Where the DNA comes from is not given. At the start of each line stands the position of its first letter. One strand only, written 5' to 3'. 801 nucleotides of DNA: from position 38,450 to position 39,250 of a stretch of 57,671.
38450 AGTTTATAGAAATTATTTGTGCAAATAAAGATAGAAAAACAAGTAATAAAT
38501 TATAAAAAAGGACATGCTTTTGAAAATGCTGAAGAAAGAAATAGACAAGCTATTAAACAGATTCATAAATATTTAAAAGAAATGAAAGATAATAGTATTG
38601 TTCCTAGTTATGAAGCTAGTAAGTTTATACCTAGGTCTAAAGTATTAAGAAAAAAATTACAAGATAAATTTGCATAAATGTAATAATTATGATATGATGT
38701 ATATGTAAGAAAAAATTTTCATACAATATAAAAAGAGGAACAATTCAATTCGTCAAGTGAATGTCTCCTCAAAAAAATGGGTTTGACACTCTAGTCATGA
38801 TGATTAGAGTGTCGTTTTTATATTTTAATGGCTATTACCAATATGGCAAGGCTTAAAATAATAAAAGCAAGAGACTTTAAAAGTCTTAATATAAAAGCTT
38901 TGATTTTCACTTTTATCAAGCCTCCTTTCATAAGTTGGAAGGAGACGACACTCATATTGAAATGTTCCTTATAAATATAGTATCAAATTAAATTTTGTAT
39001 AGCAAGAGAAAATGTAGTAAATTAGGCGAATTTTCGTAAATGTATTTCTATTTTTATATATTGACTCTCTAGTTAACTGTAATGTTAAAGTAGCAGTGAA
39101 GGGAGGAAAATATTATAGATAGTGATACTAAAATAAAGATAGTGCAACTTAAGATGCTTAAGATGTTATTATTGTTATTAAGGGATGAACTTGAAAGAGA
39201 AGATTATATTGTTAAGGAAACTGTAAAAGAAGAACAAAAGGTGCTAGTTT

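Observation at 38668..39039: Candidate type I toxin-antitoxin module (30-aa hydrophobic peptide with a convergent sRNA), copy A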

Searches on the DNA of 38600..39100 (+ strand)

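Call 55: search_rna_families(source=window, start=38600, end=39100, threshold=evalue, max_evalue=10)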
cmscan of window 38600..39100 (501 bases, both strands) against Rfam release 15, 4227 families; matches with E-value up to 10: 13.
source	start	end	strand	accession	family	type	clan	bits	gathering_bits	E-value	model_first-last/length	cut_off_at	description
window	38819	38960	+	RF01601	plasmodium_snoR26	Gene; snRNA; snoRNA; CD-box;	-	22.1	50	3.5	1-160/160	no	small nucleolar RNA snoR26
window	38795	38902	-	RF02629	RmaA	Gene; sRNA;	-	19.9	57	0.54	1-113/113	no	Regulator of motility and amylovoran A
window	38762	38820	+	RF02278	Betaproteobacteria_toxic_sRNA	Gene; sRNA;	-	18.4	50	0.31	1-64/64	no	Betaproteobacteria toxic small RNA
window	38746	38825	-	RF02319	TtnuHACA12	Gene; snRNA; snoRNA; HACA-box;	-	17.7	80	7.1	1-131/131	no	Tetrahymena snoRNA TtnuHACA12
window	38777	38879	-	RF00600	SNORA79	Gene; snRNA; snoRNA; HACA-box;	-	17.5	55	2.3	1-143/143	no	Small nucleolar RNA SNORA79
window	38700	38721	-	RF00462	IRES_APC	Cis-reg; IRES;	-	15.2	50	4.1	15-36/53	no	APC internal ribosome entry site (IRES)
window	38847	38935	-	RF02436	SpF43_sRNA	Gene; sRNA;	-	14.7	70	6.9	1-99/99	no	Streptococcus sRNA SpF43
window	38773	38863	+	RF02839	Ref66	Gene; antisense;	-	14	92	4.6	1-120/120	no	Enterococcus sRNA 66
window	38774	38818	+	RF00664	mir-223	Gene; miRNA;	-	13.9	57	1.7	37-75/106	no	mir-223 microRNA precursor family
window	38725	38801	-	RF03608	mir-9440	Gene; miRNA;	-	13.8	80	9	1-67/67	no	mir-9440 microRNA precursor family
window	38672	38817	+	RF02374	YenS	Gene; sRNA;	-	13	80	2.4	1-169/169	no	Yersinia YenS sRNA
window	38832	38944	+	RF00487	IRES_Cx43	Cis-reg; IRES;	-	12.8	70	1.7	30-142/204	no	Connexin-43 internal ribosome entry site (IRES)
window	38909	38985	-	RF01846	Fungi_U3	Gene; snRNA; snoRNA; CD-box;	CL00100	11.7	95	1.5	1-274/274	no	Fungal small nucleolar RNA U3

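Call 59: search_dna_similar(query=window:38650-39040:+, collection=plasmids, mode=distant, max_evalue=0.001, max_rows=10)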
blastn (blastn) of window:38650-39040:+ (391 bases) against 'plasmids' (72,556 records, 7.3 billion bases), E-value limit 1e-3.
No match.

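Call 60: search_dna_similar(query=window:38650-39040:+, collection=phages, mode=distant, max_evalue=0.001, max_rows=10)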
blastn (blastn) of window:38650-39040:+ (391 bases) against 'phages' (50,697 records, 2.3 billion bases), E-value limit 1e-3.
No match.

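Call 72: build_rna_model(alignment_id=A7, structure=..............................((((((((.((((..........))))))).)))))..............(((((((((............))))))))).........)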
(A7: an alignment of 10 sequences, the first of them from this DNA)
Model R1 built from alignment A7 (10 sequences, 119 columns); structure: as given.
model positions 117; base pairs 21; branch points 1; effective number of sequences 1.37; information 0.589 bits per position. Calibrated on 0.2 Mb of random sequence (short: E-values are rough).
structure used (alignment columns):
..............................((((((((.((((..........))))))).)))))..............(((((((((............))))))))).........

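Call 74: search_with_rna_model(model_id=R1, sources=[window, L022, L024, L025, L026, L027, L029, L031, L033, L034, L036, L038, L042, L045, L047, L048, L049, L050, L052, L053, L054, L055, L056, L057, L058, L059, L060, L061, L062, L063, L064, L065, L066, L067, L068, L069, L070, L071, L072, L073, L074, L075, L076, L077, L078, L079, L080, L081, L082, L083, L084, L086, L087, L088, L089, L090, L091, L093, L095, L097, L098, L100, L101, L102, L103, L104, L105, L106, L107, L108, L109, L110, L111, L112, L113, L115, L116, L117, L118, L119, L120, L122, L123, L124, L125, L126, L127, L128, L129, L130, L131, L132, L133, L134, L135, L136, L138, L139, L006, L007], max_evalue=0.001, make_alignment=true)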
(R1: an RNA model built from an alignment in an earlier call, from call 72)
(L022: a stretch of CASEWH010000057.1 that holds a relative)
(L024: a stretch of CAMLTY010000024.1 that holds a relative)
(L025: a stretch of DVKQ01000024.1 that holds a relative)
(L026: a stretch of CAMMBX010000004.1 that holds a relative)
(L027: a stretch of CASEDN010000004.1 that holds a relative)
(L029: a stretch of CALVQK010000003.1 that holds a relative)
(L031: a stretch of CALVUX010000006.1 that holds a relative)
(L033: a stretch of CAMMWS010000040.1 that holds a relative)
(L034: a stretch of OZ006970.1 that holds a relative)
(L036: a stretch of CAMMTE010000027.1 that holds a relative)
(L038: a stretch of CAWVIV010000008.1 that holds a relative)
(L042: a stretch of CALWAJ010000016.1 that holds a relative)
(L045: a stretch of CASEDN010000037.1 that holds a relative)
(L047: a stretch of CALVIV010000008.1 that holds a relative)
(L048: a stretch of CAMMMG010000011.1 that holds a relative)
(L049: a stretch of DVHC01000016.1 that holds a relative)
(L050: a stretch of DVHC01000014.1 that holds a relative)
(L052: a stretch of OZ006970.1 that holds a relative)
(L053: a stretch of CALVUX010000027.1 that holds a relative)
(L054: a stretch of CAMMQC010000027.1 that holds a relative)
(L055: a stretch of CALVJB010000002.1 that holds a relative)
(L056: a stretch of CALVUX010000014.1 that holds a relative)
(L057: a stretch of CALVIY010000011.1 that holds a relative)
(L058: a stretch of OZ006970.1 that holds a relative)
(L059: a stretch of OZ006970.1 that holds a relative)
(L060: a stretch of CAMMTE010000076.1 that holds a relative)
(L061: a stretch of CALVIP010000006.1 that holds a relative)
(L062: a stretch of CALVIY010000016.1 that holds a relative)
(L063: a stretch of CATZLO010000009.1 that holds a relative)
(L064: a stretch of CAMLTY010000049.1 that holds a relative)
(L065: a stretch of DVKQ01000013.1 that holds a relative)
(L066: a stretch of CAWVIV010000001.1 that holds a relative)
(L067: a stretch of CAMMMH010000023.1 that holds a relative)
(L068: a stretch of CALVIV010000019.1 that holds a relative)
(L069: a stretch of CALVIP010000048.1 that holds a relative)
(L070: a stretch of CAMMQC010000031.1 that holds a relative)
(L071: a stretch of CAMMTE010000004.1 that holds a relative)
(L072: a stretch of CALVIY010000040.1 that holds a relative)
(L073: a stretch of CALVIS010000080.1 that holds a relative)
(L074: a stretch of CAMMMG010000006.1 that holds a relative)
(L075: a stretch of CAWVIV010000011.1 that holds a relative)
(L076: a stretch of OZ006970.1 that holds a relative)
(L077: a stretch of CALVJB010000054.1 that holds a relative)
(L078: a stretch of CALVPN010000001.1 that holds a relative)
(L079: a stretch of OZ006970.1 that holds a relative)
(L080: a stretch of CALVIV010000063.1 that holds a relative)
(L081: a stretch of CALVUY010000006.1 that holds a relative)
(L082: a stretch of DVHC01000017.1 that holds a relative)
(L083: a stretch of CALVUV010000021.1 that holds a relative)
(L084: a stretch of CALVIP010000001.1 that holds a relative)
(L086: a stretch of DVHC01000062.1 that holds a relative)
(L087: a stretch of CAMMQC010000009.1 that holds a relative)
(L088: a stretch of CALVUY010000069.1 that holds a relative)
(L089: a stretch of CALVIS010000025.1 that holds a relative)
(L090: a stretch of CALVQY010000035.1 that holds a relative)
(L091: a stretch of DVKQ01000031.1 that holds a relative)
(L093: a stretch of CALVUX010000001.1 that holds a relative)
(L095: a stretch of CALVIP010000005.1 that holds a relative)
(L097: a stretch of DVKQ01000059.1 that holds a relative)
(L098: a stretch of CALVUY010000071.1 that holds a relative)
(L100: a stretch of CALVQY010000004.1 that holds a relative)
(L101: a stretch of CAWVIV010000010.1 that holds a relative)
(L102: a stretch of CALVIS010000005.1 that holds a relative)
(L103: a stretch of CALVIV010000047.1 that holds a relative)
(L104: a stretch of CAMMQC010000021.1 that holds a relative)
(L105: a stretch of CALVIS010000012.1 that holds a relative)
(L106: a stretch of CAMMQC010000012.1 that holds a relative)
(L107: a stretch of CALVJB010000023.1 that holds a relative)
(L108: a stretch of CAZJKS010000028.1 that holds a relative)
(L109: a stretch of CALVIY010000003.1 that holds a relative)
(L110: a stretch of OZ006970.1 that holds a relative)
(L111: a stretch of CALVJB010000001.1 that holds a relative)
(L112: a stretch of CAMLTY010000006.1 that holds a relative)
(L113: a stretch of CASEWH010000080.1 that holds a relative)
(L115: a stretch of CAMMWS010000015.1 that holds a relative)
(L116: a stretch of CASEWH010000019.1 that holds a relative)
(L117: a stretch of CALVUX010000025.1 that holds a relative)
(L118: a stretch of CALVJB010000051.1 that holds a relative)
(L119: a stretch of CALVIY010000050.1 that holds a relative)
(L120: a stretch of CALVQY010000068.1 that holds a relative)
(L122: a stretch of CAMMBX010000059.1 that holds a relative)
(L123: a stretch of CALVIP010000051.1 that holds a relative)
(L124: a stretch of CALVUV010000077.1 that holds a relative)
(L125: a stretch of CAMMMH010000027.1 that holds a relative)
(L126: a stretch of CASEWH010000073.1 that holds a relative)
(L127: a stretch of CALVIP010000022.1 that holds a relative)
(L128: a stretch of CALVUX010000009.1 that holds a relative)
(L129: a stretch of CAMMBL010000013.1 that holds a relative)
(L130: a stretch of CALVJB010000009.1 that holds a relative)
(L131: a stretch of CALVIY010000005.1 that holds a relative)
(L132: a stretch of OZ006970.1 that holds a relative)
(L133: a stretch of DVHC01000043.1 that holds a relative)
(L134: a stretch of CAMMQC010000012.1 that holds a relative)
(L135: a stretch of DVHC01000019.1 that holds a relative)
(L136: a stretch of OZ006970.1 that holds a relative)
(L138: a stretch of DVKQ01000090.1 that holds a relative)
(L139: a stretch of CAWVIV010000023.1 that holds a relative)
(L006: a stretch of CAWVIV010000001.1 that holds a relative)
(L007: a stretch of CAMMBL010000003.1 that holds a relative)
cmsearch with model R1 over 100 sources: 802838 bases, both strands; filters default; matches with E-value up to 0.001: 115.
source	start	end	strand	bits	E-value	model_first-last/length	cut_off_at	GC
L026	7441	7557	-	143.6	1.1e-25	1-117/117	no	0.31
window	38705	38822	+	139.6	7.3e-25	1-117/117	no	0.3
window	42675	42790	+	137.2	2.3e-24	1-117/117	no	0.31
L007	3089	3204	-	132.8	1.9e-23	1-117/117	no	0.29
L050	5257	5373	-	128.9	1.2e-22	1-117/117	no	0.31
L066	1965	2081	-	113.2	2e-19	1-117/117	no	0.32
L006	3089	3205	-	113.2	2e-19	1-117/117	no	0.32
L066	3556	3673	-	104.2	1.4e-17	1-117/117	no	0.31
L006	4680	4797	-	104.2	1.4e-17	1-117/117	no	0.31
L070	3178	3295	+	95.5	8.8e-16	1-117/117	no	0.28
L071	3964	4072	-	72.4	4.9e-11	1-117/117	no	0.3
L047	6514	6626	+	71.1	9e-11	1-117/117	no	0.28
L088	3101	3212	+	69.7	1.8e-10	1-117/117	no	0.29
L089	7241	7352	-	69.7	1.8e-10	1-117/117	no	0.29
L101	3551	3662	-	69.7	1.8e-10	1-117/117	no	0.29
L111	3418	3529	-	69.7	1.8e-10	1-117/117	no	0.29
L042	1702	1814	-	67.9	4.2e-10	1-117/117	no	0.27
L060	5904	6011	-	66.8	6.8e-10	1-117/117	no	0.3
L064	839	946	+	66.8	6.8e-10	1-117/117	no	0.3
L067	1287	1394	+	66.8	6.8e-10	1-117/117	no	0.3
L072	6855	6962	-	66.8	6.8e-10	1-117/117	no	0.3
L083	7766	7873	-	66.8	6.8e-10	1-117/117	no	0.3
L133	5706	5813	-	66.8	6.8e-10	1-117/117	no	0.3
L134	2479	2586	+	66.8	6.8e-10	1-117/117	no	0.3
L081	1842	1949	+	66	1e-09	1-117/117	no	0.3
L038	1663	1772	-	65.4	1.4e-09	1-117/117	no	0.29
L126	6510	6619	-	63.1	4.1e-09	1-117/117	no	0.27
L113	4152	4270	+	62.7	4.8e-09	1-117/117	no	0.29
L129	4744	4861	+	62.4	5.6e-09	1-117/117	no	0.29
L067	4453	4557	+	62.3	5.9e-09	1-117/117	no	0.3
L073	301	405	+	62.3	5.9e-09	1-117/117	no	0.3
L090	333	437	+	62.3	5.9e-09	1-117/117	no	0.3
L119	7496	7614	-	61.6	8.2e-09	1-117/117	no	0.29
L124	5208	5318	+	61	1.1e-08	1-117/117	no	0.25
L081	3145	3249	+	60.8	1.2e-08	1-117/117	no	0.3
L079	3097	3221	-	58.2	4.1e-08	1-117/117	no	0.29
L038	1270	1386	-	58.1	4.3e-08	1-117/117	no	0.31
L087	5763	5872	-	58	4.5e-08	1-117/117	no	0.26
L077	5909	6018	+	57.3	6.1e-08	1-117/117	no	0.26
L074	4345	4450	+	57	7.3e-08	1-117/117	no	0.28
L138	1739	1848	-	56.8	7.9e-08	1-117/117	no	0.25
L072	5283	5390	-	56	1.1e-07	1-117/117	no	0.26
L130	262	380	+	56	1.2e-07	1-117/117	no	0.29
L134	2864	2982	+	56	1.2e-07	1-117/117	no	0.29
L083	7366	7485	-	55.4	1.6e-07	1-117/117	no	0.28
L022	5201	5326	+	55.1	1.8e-07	1-117/117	no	0.33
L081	4720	4836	+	55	1.9e-07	1-117/117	no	0.28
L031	536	661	-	54.7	2.1e-07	1-117/117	no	0.34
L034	4606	4731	-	54.7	2.1e-07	1-117/117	no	0.34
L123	1511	1630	+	54.5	2.4e-07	1-117/117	no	0.3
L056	6965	7084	+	54.2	2.7e-07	1-117/117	no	0.3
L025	1620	1743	+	54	2.9e-07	1-117/117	no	0.34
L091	3227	3341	+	53.5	3.7e-07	1-117/117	no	0.26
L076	2332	2447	+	52.3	6.7e-07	1-117/117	no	0.28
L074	2583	2699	+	52.2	7.1e-07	1-117/117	no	0.3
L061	3875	3989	+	51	1.2e-06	1-117/117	no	0.31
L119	7044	7158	-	51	1.2e-06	1-117/117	no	0.31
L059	2054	2164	+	50.9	1.3e-06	1-117/117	no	0.26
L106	267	377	+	50.9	1.3e-06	1-117/117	no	0.26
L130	6040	6150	+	50.9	1.3e-06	1-117/117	no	0.26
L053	127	237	+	50.7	1.4e-06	1-117/117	no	0.27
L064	5604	5714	+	50.4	1.6e-06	1-117/117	no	0.26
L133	2536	2643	-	50.3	1.7e-06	1-117/117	no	0.26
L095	3733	3851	-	48.3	4.3e-06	1-117/117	no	0.32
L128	7508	7624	-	48.3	4.4e-06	1-117/117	no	0.32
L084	2183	2301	+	48.2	4.7e-06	1-117/117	no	0.29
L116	3346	3464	+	48.2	4.7e-06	1-117/117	no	0.29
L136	6679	6795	+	47.9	5.3e-06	1-117/117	no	0.32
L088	3520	3636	+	46.7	9.6e-06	1-117/117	no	0.32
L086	4089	4205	-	46.5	1e-05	1-117/117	no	0.31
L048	766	881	-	46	1.3e-05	1-117/117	no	0.32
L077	5018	5133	+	46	1.3e-05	1-117/117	no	0.32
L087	6989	7104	-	46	1.3e-05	1-117/117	no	0.32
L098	2759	2874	-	46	1.3e-05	1-117/117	no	0.32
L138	2965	3080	-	46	1.3e-05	1-117/117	no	0.32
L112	7293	7412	+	45.5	1.7e-05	1-117/117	no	0.3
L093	3125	3243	+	44.8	2.3e-05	1-117/117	no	0.3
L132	7613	7731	-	44.7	2.5e-05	1-117/117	no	0.31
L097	2863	2976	-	44.5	2.6e-05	1-117/117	no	0.33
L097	3366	3487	-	44.4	2.8e-05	1-117/117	no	0.26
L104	4544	4657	+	44.2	3.1e-05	1-117/117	no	0.3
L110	6892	7010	+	43.7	3.9e-05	1-117/117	no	0.29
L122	5087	5201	-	43.4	4.4e-05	1-117/117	no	0.33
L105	4093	4207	+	43.4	4.4e-05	1-117/117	no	0.33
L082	6571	6692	+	42.9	5.8e-05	1-117/117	no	0.3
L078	1971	2086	-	42.5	6.9e-05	1-117/117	no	0.33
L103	1520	1643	-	42.4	7.3e-05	1-117/117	no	0.3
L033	4880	4958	+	42.1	8.1e-05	1-117/117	no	0.27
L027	6629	6747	+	42.1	8.2e-05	1-117/117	no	0.33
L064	2422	2541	+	42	8.7e-05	1-117/117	no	0.32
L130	1855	1974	+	42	8.7e-05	1-117/117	no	0.32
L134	4627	4746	+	42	8.7e-05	1-117/117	no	0.32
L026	6122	6201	-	41.8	9.6e-05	1-117/117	no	0.24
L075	7869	7983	-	41.6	0.00011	1-117/117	no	0.33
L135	182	296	+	41.6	0.00011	1-117/117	no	0.33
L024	6585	6707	-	41.1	0.00013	1-117/117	no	0.3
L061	3417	3541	+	40.5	0.00017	1-117/117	no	0.3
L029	4455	4573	-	40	0.00023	1-117/117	no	0.33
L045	2620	2743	+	39.9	0.00024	1-117/117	no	0.3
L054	7067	7182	-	39.8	0.00025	1-117/117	no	0.32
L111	2995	3110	-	39.8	0.00025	1-117/117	no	0.32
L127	6130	6245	+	39.8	0.00025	1-117/117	no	0.32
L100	5538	5658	-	39.6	0.00027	1-117/117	no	0.31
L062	7089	7207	-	39.6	0.00027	1-117/117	no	0.32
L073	1890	2008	+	37.8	0.00062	1-117/117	no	0.32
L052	5447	5565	-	37.8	0.00064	1-117/117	no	0.32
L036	4936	5061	-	37.6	0.00069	1-117/117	no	0.3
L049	4264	4389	+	37.6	0.00069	1-117/117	no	0.3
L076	1879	1958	+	37.5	0.00072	1-117/117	no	0.25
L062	6782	6882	-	37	0.00091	1-117/117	no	0.25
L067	6042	6160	+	37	0.00091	1-117/117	no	0.33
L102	3069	3189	+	36.9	0.00097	1-117/117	no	0.3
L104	4092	4212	+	36.9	0.00097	1-117/117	no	0.3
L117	7553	7673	-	36.9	0.00097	1-117/117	no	0.3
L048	2437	2558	-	36.8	0.001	1-117/117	no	0.34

Alignment A8: 115 matches aligned to the model, 230 columns, each read 5' to 3' on its own strand. Consensus structure (alignment columns), stored with it:
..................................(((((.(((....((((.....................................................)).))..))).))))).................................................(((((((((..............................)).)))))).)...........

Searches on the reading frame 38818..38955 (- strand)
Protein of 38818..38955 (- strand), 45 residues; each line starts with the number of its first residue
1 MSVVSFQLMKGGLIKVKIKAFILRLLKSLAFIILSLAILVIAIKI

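Call 19: search_protein_families(library=pfam, proteins=[window:38818-38955:-], max_evalue=0.01)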
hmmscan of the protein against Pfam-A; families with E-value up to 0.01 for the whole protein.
window:38818-38955:- (45 aa): 0 families

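Call 20: search_protein_families(library=ncbifam, proteins=[window:38818-38955:-], max_evalue=10)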
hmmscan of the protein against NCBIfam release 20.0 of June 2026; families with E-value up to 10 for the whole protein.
window:38818-38955:- (45 aa): 0 families

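Call 21: find_homologous_proteins(query=window:38821-38955:-, max_evalue=1)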
Query seq(45 aa) (45 aa): 1 proteins with E <= 1 among 1 candidates.
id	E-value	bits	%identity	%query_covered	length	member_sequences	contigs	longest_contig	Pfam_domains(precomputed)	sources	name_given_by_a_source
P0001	1.6e-13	66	96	100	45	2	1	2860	-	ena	-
